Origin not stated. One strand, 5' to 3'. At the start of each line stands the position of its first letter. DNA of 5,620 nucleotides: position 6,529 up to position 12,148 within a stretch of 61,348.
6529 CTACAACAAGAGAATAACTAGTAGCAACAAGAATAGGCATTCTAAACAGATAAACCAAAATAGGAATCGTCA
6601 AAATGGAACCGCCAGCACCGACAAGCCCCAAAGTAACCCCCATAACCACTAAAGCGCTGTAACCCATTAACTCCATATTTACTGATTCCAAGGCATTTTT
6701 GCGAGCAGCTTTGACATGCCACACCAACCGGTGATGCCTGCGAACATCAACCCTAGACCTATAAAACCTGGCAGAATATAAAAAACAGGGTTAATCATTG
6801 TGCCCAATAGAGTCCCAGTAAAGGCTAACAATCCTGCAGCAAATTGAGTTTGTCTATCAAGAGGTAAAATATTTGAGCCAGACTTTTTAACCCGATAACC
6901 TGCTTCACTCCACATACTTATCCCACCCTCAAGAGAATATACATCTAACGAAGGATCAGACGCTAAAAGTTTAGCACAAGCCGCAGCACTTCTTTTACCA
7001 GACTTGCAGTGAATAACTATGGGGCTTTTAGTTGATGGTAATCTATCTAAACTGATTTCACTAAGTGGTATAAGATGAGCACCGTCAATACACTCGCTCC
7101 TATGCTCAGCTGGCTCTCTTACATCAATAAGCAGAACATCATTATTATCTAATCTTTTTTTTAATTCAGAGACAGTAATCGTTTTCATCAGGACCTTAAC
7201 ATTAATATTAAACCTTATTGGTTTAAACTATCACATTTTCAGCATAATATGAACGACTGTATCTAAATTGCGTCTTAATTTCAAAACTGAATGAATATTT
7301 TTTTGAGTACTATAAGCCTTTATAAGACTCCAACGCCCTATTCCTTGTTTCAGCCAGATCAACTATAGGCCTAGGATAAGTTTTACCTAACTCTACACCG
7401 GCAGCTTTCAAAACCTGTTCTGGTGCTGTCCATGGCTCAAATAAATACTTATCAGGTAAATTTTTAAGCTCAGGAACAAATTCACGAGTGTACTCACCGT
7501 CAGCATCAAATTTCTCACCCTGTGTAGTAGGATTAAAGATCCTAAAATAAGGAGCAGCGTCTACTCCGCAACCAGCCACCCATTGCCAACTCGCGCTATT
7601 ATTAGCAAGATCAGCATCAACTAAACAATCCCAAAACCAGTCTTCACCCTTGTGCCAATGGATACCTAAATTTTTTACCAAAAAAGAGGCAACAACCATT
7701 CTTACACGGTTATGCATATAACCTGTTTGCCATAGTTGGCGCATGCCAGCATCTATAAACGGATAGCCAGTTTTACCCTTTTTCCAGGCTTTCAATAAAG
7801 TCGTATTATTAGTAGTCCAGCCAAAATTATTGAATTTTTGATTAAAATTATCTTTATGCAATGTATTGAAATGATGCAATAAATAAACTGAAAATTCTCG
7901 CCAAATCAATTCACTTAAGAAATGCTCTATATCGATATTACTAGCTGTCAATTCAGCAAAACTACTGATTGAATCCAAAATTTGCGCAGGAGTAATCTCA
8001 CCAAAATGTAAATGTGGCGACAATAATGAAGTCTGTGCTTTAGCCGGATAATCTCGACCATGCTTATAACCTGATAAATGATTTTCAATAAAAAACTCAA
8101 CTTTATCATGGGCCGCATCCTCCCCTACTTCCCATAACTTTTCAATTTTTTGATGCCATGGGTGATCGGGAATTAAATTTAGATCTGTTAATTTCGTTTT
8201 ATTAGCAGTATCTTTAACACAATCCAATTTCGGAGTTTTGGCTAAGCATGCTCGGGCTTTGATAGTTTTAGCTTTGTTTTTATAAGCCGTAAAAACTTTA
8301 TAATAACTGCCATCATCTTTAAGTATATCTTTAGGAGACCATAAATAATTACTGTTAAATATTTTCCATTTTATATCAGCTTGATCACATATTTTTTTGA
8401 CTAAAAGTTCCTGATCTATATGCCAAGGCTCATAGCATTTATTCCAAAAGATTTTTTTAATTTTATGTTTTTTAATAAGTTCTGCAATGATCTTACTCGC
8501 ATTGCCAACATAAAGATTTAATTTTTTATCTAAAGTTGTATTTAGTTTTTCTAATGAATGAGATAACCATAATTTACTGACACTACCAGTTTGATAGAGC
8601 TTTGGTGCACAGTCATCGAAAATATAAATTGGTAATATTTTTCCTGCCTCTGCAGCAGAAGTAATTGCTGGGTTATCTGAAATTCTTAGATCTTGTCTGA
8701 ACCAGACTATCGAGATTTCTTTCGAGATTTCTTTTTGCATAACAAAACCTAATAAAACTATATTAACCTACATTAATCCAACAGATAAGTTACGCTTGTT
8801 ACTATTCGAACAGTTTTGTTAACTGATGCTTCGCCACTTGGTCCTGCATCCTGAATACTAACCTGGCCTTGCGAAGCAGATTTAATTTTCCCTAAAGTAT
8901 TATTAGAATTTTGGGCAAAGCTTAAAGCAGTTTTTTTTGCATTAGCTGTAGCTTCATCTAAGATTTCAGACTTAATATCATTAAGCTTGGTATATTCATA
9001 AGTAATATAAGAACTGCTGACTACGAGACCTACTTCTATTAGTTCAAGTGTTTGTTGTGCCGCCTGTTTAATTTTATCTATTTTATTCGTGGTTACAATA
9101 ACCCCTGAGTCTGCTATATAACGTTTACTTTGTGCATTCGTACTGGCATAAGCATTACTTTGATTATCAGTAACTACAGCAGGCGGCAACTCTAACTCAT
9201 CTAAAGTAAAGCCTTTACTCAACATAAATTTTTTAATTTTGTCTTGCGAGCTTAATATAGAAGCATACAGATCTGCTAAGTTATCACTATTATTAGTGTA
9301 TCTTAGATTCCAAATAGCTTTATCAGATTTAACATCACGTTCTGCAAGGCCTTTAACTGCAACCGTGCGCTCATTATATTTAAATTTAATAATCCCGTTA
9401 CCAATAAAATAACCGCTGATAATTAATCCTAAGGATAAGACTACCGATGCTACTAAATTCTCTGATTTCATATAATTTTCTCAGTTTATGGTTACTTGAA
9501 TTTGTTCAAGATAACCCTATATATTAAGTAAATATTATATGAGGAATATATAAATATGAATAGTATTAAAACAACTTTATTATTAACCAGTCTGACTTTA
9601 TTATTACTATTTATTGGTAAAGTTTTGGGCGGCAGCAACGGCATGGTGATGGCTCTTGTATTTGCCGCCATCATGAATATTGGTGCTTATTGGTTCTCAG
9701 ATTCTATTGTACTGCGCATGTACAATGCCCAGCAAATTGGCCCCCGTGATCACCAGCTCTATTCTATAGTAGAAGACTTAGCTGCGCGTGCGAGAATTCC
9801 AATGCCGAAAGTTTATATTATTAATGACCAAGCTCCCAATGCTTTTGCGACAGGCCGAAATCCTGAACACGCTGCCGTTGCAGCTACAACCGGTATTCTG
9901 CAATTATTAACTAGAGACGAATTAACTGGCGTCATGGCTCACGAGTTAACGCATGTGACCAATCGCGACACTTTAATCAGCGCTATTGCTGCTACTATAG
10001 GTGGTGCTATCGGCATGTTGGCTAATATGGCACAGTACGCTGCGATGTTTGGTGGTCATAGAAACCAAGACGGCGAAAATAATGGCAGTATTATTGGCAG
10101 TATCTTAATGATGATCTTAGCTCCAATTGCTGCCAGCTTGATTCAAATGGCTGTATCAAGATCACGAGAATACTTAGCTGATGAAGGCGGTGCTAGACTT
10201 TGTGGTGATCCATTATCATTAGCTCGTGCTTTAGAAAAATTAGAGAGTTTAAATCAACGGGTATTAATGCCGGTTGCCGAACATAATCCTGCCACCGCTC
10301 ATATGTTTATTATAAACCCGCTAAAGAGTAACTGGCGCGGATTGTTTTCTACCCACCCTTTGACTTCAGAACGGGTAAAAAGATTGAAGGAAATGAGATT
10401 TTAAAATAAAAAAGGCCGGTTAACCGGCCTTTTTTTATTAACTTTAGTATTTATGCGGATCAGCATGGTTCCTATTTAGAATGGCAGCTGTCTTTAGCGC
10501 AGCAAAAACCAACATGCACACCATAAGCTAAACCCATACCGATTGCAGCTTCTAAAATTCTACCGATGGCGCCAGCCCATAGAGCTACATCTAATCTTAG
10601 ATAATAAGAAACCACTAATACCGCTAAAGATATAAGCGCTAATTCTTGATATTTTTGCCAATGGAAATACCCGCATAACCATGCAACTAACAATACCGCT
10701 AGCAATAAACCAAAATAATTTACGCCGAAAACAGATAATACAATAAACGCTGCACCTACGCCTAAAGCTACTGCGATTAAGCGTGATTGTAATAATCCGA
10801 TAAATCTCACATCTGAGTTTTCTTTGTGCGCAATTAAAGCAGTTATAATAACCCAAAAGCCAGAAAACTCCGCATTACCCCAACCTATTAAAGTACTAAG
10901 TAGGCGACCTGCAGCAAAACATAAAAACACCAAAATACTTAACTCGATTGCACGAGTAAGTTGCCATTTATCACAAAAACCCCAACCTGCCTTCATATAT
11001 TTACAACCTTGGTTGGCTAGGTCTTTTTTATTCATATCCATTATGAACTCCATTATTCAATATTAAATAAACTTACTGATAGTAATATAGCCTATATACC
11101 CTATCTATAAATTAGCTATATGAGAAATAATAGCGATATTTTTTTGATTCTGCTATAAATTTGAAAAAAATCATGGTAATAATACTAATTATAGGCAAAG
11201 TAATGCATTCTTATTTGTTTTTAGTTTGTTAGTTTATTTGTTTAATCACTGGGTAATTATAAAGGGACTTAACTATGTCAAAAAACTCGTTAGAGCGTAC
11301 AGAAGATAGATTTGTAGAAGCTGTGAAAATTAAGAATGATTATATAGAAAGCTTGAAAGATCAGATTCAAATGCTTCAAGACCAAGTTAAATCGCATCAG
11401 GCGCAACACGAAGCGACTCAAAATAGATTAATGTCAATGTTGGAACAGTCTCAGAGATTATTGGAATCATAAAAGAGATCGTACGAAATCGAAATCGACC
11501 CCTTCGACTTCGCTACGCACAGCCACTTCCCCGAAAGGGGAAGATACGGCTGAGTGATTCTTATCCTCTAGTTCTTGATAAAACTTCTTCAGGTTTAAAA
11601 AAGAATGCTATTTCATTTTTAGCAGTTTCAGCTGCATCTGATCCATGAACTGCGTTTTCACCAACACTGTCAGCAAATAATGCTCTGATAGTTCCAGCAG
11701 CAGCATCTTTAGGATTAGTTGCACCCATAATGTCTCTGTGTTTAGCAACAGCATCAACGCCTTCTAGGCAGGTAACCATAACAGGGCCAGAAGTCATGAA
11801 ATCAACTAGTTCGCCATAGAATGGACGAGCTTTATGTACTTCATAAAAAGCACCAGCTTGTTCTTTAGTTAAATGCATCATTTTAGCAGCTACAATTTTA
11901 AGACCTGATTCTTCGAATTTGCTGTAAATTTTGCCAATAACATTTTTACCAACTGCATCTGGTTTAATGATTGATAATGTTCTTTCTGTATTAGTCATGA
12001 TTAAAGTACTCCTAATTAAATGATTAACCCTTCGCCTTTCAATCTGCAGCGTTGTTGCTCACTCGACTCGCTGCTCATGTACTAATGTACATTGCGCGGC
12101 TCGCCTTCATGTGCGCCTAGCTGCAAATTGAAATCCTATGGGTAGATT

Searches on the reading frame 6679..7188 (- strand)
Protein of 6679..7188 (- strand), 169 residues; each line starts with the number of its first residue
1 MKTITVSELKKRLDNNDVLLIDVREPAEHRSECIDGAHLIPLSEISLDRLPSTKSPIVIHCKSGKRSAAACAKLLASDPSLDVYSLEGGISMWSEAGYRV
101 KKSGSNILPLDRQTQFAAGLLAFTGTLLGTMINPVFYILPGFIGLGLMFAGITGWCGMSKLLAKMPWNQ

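Call 55: search_protein_families(library=pfam, proteins=[window:6679-7188:-], max_evalue=0.001)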
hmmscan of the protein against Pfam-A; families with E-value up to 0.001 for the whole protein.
window:6679-7188:- (169 aa): 2 families
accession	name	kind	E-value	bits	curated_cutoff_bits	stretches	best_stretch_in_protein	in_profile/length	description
PF00581.25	Rhodanese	-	7.2e-16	58.9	22.2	1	5-95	1-101/102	Rhodanese-like domain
PF11127.14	YgaP-like_TM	-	9e-09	35.8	25.3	1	106-163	4-59/66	Inner membrane protein YgaP-like, transmembrane domain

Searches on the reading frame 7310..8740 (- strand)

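Call 55: search_protein_families(library=pfam, proteins=[window:7310-8740:-], max_evalue=0.001)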
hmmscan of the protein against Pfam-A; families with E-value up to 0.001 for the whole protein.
window:7310-8740:- (476 aa): 2 families
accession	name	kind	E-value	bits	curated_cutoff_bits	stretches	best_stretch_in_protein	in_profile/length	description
PF03441.19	FAD_binding_7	-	3.6e-90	301.2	27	1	274-474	1-202/203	FAD binding domain of DNA photolyase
PF00875.24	DNA_photolyase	-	8.3e-35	120.6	26.6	1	10-161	1-156/164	DNA photolyase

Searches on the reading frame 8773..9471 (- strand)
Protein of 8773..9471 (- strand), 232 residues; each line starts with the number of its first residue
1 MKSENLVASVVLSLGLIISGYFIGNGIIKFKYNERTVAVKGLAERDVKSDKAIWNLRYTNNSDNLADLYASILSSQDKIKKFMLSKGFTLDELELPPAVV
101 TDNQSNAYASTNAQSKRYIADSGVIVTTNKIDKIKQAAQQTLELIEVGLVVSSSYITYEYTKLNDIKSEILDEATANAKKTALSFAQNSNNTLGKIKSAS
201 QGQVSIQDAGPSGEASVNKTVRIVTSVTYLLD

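Call 72: search_protein_families(library=pfam, proteins=[window:8773-9471:-], max_evalue=0.01)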
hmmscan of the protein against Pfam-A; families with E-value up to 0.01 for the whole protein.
window:8773-9471:- (232 aa): 1 family
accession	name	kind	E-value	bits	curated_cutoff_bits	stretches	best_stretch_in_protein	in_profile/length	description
PF04402.19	SIMPL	-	7.9e-14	52.8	25.2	1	37-207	1-166/205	Protein of unknown function (DUF541)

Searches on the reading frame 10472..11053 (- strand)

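Call 72: search_protein_families(library=pfam, proteins=[window:10472-11053:-], max_evalue=0.01)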
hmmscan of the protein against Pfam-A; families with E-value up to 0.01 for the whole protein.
window:10472-11053:- (193 aa): 2 families
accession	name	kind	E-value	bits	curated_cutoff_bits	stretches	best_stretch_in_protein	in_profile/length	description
PF13515.12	FUSC_2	-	3.2e-06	27.7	25.6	1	63-176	12-123/126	Fusaric acid resistance protein-like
PF06081.17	ArAE_1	-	0.00011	22.7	22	1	51-177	19-135/141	Aromatic acid exporter family member 1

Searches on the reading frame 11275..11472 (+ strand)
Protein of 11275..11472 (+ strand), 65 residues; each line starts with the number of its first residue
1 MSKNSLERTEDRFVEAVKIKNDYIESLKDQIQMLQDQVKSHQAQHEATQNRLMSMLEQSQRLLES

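Call 72: search_protein_families(library=pfam, proteins=[window:11275-11472:+], max_evalue=0.01)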
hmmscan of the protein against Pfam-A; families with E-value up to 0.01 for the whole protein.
window:11275-11472:+ (65 aa): 2 families
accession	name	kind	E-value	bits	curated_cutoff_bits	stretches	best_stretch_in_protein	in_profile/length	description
PF15742.10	DUF4686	-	0.00032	20.3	31.3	1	2-64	282-344/384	Domain of unknown function (DUF4686)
PF14282.11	FlxA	-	0.0077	16.8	26.3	1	21-53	16-48/101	FlxA-like protein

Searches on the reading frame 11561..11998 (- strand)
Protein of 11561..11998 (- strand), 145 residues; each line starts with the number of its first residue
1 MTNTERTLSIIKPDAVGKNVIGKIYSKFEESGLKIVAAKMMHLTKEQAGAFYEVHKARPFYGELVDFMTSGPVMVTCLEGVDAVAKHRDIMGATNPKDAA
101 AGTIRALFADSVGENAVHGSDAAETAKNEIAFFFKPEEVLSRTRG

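Call 3: search_protein_families(library=pfam, proteins=[window:11561-11998:-], max_evalue=1)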
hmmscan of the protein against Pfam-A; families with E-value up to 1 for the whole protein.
window:11561-11998:- (145 aa): 1 family
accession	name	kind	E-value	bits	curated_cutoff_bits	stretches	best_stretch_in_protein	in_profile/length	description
PF00334.24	NDK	-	1.4e-57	193.8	27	1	5-139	1-135/135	Nucleoside diphosphate kinase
